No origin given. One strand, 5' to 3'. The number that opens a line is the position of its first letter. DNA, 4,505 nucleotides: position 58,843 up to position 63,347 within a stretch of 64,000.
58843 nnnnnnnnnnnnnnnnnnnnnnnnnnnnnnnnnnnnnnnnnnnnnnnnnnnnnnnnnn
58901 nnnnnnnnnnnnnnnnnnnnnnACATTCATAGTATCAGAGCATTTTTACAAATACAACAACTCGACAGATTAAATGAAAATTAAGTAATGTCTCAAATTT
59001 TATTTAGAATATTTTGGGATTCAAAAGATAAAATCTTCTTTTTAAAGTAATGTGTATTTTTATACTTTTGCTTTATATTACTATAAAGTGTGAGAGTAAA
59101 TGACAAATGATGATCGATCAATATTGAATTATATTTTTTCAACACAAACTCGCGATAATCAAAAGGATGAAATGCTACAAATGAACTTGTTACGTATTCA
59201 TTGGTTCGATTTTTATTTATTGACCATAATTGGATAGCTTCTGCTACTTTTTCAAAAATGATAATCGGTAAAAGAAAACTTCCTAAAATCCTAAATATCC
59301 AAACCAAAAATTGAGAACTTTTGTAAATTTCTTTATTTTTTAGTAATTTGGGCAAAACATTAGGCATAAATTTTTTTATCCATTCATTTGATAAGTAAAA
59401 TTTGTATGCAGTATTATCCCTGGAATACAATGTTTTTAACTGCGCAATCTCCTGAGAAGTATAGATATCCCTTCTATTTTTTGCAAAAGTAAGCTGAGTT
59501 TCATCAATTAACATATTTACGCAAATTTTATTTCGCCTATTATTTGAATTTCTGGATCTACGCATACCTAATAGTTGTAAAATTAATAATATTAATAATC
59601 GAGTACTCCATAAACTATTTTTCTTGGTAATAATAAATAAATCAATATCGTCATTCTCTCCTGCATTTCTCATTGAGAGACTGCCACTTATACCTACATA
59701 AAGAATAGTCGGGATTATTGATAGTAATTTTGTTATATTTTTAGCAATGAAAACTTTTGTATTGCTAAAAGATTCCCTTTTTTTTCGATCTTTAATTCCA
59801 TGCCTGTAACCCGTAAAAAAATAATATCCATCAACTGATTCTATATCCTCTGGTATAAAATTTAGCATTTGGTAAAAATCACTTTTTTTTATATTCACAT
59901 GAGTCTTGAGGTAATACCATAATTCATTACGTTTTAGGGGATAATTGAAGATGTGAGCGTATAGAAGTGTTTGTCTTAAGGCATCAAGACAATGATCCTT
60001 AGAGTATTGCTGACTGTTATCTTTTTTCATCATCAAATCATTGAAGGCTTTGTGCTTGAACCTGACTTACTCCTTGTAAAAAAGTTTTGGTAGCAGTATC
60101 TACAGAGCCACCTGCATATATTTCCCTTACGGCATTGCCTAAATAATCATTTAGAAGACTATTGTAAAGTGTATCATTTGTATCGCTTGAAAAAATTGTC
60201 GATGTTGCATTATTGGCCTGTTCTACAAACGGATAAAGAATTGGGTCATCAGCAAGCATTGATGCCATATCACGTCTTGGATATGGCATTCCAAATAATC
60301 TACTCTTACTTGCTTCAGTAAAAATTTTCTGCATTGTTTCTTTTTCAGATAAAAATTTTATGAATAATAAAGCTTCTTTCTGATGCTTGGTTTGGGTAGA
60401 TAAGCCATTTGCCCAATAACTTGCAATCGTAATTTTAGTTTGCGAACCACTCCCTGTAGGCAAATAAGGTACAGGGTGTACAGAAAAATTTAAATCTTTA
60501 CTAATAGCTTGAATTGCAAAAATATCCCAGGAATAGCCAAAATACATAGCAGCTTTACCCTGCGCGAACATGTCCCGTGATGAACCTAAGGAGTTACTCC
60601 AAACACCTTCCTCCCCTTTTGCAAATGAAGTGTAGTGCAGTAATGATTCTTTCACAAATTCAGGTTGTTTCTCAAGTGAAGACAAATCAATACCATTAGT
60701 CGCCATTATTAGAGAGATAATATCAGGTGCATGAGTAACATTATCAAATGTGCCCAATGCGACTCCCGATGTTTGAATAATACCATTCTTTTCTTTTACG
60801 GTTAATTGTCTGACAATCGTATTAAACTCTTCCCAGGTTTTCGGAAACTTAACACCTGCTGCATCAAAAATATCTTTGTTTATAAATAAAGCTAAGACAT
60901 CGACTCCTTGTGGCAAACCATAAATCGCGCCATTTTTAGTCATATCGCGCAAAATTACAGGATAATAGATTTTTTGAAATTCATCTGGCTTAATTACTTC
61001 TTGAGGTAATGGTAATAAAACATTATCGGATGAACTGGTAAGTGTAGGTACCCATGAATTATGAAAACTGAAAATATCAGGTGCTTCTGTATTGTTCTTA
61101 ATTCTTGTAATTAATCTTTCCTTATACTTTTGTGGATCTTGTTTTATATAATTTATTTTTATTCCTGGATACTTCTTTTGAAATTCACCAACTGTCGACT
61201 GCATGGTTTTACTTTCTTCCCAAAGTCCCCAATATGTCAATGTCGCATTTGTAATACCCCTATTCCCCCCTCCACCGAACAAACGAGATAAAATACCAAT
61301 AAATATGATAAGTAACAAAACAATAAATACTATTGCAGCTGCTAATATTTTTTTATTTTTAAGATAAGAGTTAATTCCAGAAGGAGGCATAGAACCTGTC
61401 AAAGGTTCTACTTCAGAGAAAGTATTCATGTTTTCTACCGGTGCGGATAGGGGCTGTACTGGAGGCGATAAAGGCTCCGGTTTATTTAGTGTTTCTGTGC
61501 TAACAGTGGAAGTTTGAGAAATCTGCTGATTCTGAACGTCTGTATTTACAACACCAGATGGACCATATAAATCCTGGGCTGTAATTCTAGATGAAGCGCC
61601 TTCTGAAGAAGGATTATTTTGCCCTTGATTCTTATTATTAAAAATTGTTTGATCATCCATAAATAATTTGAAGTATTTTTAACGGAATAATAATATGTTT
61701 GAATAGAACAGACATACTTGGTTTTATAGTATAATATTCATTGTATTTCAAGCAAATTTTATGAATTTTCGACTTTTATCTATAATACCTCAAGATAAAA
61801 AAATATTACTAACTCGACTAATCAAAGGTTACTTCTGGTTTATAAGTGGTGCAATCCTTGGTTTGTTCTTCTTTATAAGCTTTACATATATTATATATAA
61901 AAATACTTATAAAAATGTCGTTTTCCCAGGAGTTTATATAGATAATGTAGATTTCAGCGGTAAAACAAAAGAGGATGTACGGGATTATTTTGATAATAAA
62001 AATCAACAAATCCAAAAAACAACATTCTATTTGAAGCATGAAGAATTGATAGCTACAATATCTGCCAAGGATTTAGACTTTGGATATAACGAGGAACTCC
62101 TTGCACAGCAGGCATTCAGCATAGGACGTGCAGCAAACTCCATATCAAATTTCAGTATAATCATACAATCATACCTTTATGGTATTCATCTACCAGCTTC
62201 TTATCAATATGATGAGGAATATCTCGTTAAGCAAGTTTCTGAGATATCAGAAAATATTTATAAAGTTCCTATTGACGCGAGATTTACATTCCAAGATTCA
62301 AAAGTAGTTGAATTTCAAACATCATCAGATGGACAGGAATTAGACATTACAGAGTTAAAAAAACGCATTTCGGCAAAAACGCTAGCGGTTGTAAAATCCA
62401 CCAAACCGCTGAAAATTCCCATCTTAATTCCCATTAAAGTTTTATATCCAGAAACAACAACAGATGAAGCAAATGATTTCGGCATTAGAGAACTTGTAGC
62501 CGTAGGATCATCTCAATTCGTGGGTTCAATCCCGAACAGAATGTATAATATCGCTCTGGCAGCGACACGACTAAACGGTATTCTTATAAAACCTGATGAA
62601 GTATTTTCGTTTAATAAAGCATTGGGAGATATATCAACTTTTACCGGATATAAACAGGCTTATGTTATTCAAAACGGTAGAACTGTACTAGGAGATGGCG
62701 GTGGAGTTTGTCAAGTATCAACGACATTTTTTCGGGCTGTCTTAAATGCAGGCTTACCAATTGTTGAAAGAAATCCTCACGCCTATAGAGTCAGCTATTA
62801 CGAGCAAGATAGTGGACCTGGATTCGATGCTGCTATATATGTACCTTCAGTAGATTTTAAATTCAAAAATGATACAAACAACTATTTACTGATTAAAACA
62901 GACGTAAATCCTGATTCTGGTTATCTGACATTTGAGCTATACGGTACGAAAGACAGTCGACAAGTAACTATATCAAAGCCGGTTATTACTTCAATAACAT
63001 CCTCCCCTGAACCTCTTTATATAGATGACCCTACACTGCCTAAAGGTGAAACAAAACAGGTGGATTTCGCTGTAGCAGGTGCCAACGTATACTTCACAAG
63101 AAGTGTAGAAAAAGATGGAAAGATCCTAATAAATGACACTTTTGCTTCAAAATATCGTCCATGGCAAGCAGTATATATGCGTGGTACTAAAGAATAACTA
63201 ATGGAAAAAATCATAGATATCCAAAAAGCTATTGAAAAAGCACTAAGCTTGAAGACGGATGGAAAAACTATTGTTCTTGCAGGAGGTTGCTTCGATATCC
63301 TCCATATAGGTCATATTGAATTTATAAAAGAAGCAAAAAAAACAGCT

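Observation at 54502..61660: Four-gene envelope operon: TM-anchored SBP, NTase-fold protein, VirB2-like two-TM secreted protein and a 1341-aa polytopic repeat protein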

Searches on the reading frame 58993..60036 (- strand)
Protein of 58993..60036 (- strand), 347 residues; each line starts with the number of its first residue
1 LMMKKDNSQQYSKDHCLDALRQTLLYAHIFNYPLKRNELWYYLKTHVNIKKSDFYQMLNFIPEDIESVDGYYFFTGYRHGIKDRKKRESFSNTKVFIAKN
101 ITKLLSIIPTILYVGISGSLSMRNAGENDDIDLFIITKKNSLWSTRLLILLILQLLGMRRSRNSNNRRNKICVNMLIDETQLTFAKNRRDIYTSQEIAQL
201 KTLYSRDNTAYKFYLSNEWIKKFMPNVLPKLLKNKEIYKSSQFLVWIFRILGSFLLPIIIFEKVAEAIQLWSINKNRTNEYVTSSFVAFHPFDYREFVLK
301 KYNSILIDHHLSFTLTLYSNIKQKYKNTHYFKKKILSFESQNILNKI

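Call 3: search_protein_families(library=pfam, proteins=[window:58993-60036:-], max_evalue=1)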
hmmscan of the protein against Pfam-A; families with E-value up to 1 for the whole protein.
window:58993-60036:- (347 aa): 1 family
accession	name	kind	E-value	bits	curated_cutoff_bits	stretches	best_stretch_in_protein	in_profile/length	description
PF18765.7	Polbeta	-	0.00014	22.4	26.9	1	99-150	1-52/93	Polymerase beta, Nucleotidyltransferase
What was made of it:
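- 58993..60036 (-): Pol-beta-superfamily nucleotidyltransferase (347 aa). It is a neighbour and not a conserved partner of the pilin/VirB6 pair. Polbeta E=1.4e-4 (call 3).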

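Call 4: search_protein_families(library=ncbifam, proteins=[window:58993-60036:-], max_evalue=1)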
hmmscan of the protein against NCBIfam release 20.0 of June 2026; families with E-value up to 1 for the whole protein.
window:58993-60036:- (347 aa): 0 families

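Call 67: find_homologous_proteins(query=window:58993-60036:-, max_evalue=0.001)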
Query window:58993-60036:- (347 aa): 141 proteins with E <= 0.001 among 1682 candidates; the best 120 are listed.
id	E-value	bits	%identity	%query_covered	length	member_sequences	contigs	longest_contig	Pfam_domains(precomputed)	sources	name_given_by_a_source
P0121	1.5e-217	740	97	100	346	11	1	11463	-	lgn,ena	-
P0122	5.8e-118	412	58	99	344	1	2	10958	-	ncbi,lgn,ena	-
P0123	2.2e-109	384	57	90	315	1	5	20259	-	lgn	-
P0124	3.7e-75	272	46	83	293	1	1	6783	-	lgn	-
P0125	2.9e-67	246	43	83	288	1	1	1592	-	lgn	-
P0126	1.9e-66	243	43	87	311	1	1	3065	PF18765.8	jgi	jgi:hypothetical protein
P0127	1.8e-65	240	43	83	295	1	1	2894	-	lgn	-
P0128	2.3e-63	233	40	83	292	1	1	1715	-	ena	-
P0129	4.3e-63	232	40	85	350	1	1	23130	-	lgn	-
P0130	9.9e-63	231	40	82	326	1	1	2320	-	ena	-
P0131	9.8e-61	224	42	83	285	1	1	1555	-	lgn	-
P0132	7.8e-60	221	38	85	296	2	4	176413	-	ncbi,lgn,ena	-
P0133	1.2e-59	221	41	82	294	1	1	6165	-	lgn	-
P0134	1.5e-59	220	42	81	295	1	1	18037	-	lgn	-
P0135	1.6e-59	220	41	82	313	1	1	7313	-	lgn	-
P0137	7.7e-59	218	42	83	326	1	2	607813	-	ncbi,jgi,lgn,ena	-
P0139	1.2e-58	217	42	82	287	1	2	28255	PF18765.8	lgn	-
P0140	3.0e-58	216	41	82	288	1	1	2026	PF18765.8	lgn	-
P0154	1.1e-56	211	40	82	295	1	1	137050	-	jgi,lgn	jgi:D-beta-D-heptose 7-phosphate kinase/D-beta-D-heptose 1-phosphate adenosyltransferase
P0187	1.2e-47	181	41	80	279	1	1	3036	PF18765.8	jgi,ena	-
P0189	1.1e-46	178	36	81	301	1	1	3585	PF18765.8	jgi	jgi:predicted nucleotidyltransferase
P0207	4.0e-37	147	36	80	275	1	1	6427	PF18765.8,PF01909.30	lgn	-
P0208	1.6e-36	145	34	81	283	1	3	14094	PF18765.8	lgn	-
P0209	1.7e-36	145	35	80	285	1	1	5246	PF18765.8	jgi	jgi:predicted nucleotidyltransferase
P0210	2.0e-36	144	33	81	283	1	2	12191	PF18765.8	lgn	-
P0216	5.8e-34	136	35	80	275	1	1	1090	PF18765.8,PF01909.30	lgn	-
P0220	5.8e-31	126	35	82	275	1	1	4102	PF18765.8,PF01909.30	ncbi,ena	-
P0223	1.9e-22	98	34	62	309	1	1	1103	PF18765.8,PF01909.30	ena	-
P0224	7.4e-22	96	33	63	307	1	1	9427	PF18765.8,PF01909.30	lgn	-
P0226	1.7e-20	92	34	62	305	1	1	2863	PF01909.30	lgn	-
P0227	3.2e-20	91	34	59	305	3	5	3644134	PF01909.30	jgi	jgi:predicted nucleotidyltransferase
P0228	3.5e-20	91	32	67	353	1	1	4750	PF18765.8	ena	-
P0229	7.1e-20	90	31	62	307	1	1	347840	PF18765.8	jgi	-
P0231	1.4e-19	89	35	59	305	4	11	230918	PF01909.30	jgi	jgi:predicted nucleotidyltransferase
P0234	4.9e-19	87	31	67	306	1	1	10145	PF01909.30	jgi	jgi:predicted nucleotidyltransferase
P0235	2.2e-18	85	34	57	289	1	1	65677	PF01909.30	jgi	jgi:predicted nucleotidyltransferase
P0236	2.5e-18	85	31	59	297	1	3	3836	PF01909.30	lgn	-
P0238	8.1e-18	83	32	59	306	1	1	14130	PF01909.30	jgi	jgi:predicted nucleotidyltransferase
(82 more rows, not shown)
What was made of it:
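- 58993..60036 (-): 141 homologues, many flagged PF18765 or PF01909 (call 67).
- On Pol-beta superfamily nucleotidyltransferase: Homologues are flagged PF18765 or PF01909 (call 67).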

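Call 68: find_encoding_contigs(protein=P0137, flank=6000, max_places=1)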
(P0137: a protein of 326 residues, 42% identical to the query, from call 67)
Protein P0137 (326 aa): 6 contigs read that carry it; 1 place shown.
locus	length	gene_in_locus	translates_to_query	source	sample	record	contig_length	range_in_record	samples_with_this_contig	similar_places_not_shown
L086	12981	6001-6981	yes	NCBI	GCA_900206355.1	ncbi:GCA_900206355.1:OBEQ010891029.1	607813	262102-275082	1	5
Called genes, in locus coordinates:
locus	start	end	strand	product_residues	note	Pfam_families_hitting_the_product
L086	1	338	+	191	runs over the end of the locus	-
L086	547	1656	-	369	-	PF00814:TsaD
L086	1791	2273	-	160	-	PF02643:DUF192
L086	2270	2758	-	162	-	PF01467:CTP_transf_like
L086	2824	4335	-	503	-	PF12229:PG_binding_4, PF04294:VanW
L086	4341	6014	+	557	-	PF01547:SBP_bac_1, PF13416:SBP_bac_8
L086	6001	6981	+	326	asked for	-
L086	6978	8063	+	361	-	PF01467:CTP_transf_like, PF04019:DUF359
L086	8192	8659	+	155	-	PF03449:GreA_GreB_N, PF01272:GreA_GreB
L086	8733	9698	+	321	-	PF01565:FAD_binding_4, PF02873:MurB_C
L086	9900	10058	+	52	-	PF00701:DHDPS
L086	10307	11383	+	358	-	PF01118:Semialdhyde_dh, PF02774:Semialdhyde_dhC, PF02800:Gp_dh_C (weak)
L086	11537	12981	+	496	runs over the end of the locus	PF01921:tRNA-synt_1f, PF09334:tRNA-synt_1g (faint), PF19269:Anticodon_2 (weak)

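Call 69: find_encoding_contigs(protein=P0154, flank=6000, max_places=1)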
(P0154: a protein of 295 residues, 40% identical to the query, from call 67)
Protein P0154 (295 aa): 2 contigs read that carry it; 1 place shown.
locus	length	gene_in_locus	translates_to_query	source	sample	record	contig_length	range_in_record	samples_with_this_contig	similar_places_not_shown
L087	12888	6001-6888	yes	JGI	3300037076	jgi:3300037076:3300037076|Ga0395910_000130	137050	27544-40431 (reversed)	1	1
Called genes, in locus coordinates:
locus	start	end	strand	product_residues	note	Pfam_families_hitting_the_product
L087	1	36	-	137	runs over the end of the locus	PF13473:Cupredoxin_1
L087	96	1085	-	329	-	PF02646:RmuC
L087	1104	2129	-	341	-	PF00814:TsaD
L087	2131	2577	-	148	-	PF02643:DUF192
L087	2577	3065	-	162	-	PF01467:CTP_transf_like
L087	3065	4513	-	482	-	PF12229:PG_binding_4, PF04294:VanW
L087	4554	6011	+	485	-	PF01547:SBP_bac_1, PF13416:SBP_bac_8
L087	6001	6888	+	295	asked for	-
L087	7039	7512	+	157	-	PF03449:GreA_GreB_N, PF01272:GreA_GreB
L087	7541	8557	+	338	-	PF08240:ADH_N, PF16912:Glu_dehyd_C, PF00107:ADH_zinc_N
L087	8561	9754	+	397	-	PF00155:Aminotran_1_2, PF01276:OKR_DC_1 (weak)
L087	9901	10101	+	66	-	-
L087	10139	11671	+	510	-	PF01921:tRNA-synt_1f, PF01406:tRNA-synt_1e (weak), PF09334:tRNA-synt_1g (weak), PF19269:Anticodon_2 (weak)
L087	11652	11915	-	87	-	-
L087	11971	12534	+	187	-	PF01725:Ham1p_like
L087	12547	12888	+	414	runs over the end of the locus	PF02403:Seryl_tRNA_N, PF00587:tRNA-synt_2b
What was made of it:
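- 58993..60036 (-): In L086 and L087 it follows the SBP and is followed by other genes (a cytidylyltransferase-like gene or greA), not by a pilin (calls 68-69).
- In L086 and L087 the SBP-NTase pair, divergent from VanW and a cytidylyltransferase, is followed by other genes (a cytidylyltransferase-like gene or greA; calls 68-69).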

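Call 70: find_encoding_contigs(protein=P0122, flank=8000, max_places=1)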
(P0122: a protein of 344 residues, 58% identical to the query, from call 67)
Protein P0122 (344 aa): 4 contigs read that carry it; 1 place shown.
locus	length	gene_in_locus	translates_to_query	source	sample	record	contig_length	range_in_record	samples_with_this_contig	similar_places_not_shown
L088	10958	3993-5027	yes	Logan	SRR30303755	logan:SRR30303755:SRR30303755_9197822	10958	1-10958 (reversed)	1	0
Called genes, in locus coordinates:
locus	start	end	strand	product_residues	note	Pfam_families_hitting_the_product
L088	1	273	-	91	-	?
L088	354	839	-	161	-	PF01467:CTP_transf_like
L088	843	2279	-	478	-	PF12229:PG_binding_4, PF07501:G5 (faint), PF04294:VanW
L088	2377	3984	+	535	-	PF01547:SBP_bac_1, PF13416:SBP_bac_8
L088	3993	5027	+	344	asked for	-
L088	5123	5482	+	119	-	PF18895:T4SS_pilin (weak)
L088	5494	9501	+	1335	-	-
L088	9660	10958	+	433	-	?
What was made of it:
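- On ABC-transporter substrate-binding protein (SBP_bac_1): No permease or ATPase is in the window, nor next to the orthologues in L086-L088 (calls 68-70).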

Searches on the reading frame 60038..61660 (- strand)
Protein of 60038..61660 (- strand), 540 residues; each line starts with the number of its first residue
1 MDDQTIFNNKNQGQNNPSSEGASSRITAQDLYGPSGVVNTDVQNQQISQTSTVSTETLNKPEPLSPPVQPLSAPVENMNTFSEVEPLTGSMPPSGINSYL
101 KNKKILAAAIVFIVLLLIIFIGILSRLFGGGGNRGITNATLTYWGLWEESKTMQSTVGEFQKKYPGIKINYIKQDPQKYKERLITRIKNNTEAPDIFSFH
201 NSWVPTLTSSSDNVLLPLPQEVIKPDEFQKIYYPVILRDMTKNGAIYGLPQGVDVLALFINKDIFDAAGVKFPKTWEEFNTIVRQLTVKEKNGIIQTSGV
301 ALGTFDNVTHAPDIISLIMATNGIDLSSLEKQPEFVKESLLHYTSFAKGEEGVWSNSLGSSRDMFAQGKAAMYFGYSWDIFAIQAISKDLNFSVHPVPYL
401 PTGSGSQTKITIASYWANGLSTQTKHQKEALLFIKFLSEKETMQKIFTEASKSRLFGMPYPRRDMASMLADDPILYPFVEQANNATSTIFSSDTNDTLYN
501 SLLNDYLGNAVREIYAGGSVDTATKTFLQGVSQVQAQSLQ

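Call 3: search_protein_families(library=pfam, proteins=[window:60038-61660:-], max_evalue=1)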
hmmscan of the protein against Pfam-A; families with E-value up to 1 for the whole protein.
window:60038-61660:- (540 aa): 3 families
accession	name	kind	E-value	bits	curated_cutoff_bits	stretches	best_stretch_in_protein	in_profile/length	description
PF01547.30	SBP_bac_1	-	1.8e-34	120.6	26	1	149-443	6-306/307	Bacterial extracellular solute-binding protein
PF13416.11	SBP_bac_8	-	4.6e-30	105.8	27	1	158-448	4-254/279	Bacterial extracellular solute-binding protein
PF17391.7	Urocanase_N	-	0.075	13.3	23.2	1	274-338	49-110/127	Urocanase N-terminal domain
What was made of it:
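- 60038..61660 (-): TM-anchored orphan solute-binding protein (540 aa). It forms its own conserved pair with the NTase, divergent from VanW. SBP_bac_1 E=1.8e-34 (call 3).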

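Call 4: search_protein_families(library=ncbifam, proteins=[window:60038-61660:-], max_evalue=1)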
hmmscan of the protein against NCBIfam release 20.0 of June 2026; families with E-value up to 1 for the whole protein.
window:60038-61660:- (540 aa): 8 families
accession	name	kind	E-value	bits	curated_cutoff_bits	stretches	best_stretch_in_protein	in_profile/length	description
NF053763.1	ABCarbgalBndGanS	equivalog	4.8e-13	48.7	700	1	138-448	38-337/420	galactooligosaccharide ABC transporter substrate-binding protein GanS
NF007011.0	PRK09474.1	equivalog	2.2e-09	36.6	291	1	138-446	30-319/396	maltose/maltodextrin ABC transporter substrate-binding protein MalE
TIGR04541.1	thiaminase_BcmE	equivalog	4.9e-06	25.7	175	1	155-493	47-373/381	thiamine pyridinylase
TIGR03850.1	bind_CPR_0540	equivalog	0.00021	20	299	1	242-285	147-190/437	carbohydrate ABC transporter substrate-binding protein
TIGR03851.1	chitin_NgcE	equivalog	0.002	17.1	399.65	1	231-289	138-196/450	N-acetylglucosamine/diacetylchitobiose ABC transporter substrate-binding protein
NF008211.0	PRK10974.1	equivalog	0.003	16.2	411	1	240-446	132-342/439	sn-glycerol-3-phosphate ABC transporter substrate-binding protein UgpB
NF038293.1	permease_SagH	equivalog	0.091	11.5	450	1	98-182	11-92/370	SagH family ABC transporter permease subunit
NF050009.1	TA_VapB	equivalog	0.17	12.4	60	0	426-458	12-43/65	type II toxin-antitoxin system VapB family antitoxin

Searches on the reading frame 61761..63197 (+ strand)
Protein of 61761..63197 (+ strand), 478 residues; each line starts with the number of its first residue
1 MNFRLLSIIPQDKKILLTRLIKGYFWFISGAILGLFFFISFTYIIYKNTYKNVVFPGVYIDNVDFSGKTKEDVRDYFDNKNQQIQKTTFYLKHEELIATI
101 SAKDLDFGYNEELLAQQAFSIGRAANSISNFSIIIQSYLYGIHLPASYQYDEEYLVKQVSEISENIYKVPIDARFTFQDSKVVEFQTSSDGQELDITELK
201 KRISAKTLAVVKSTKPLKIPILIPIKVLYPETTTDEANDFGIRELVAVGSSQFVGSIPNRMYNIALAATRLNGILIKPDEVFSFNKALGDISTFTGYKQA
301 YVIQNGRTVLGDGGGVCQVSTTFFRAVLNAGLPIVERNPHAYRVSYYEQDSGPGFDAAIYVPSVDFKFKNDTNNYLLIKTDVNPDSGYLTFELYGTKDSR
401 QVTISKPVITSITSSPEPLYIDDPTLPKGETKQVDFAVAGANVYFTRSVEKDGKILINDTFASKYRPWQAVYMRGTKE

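Call 3: search_protein_families(library=pfam, proteins=[window:61761-63197:+], max_evalue=1)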
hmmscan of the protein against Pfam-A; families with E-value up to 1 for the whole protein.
window:61761-63197:+ (478 aa): 3 families
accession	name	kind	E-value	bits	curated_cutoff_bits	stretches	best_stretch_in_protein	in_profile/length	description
PF04294.18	VanW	-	1.6e-43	147.7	27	1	259-393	1-129/130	VanW like protein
PF12229.13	PG_binding_4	-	1.3e-15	58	22.1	1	99-207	2-108/117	Putative peptidoglycan binding domain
PF07501.17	G5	-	0.0037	17.9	23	1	416-477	12-75/75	G5 domain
